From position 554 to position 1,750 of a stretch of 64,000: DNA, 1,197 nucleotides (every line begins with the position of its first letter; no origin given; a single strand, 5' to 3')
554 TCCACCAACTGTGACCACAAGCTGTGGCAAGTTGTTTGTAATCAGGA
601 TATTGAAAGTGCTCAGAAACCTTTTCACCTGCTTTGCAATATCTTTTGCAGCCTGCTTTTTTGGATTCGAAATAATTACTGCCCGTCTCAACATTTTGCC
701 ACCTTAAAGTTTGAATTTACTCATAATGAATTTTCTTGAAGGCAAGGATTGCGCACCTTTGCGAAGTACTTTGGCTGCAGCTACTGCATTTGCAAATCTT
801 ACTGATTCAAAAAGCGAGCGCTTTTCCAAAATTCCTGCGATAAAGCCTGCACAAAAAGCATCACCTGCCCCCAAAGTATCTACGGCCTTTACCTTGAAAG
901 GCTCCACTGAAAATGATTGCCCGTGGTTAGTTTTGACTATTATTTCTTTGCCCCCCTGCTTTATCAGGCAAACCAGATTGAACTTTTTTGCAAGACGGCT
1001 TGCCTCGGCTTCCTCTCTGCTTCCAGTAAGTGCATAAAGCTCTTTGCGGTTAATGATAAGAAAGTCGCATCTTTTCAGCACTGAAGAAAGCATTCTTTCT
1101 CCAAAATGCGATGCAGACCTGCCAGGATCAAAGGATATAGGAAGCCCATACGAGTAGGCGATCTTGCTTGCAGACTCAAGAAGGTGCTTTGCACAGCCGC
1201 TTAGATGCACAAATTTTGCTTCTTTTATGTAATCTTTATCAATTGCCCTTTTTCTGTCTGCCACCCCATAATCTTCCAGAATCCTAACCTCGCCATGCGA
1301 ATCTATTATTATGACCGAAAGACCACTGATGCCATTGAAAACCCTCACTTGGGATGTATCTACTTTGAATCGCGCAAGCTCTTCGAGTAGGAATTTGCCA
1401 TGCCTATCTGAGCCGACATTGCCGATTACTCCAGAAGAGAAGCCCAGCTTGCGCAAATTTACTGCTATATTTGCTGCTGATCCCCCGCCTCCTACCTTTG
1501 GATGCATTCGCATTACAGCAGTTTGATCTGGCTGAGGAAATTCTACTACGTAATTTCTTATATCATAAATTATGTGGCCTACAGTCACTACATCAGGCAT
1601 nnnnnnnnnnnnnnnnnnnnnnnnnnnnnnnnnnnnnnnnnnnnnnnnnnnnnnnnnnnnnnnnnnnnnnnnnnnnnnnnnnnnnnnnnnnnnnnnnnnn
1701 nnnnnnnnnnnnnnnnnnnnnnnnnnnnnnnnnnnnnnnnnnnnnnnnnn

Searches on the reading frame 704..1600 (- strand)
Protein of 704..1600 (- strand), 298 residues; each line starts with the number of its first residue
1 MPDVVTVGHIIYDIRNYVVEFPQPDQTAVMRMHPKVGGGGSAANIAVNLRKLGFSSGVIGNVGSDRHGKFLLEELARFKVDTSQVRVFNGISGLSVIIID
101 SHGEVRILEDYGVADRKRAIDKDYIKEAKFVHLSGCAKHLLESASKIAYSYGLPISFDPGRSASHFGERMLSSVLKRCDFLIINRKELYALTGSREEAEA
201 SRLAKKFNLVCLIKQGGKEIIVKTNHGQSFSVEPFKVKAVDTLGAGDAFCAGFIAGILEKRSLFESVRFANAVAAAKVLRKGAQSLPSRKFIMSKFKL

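Call 60: find_encoding_contigs(protein=window:704-1600:-, flank=4000, max_places=2)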
Protein window:704-1600:- (298 aa): 1 contig read that carries it; 1 place shown.
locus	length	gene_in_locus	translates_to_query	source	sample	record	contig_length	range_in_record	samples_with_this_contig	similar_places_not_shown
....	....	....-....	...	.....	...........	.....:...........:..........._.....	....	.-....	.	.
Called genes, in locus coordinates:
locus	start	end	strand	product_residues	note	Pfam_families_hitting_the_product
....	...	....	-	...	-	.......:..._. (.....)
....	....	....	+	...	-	-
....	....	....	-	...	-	-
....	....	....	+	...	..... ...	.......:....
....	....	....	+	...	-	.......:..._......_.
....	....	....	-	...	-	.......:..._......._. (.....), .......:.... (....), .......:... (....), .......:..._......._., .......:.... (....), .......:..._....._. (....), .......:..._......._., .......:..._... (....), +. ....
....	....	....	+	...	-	?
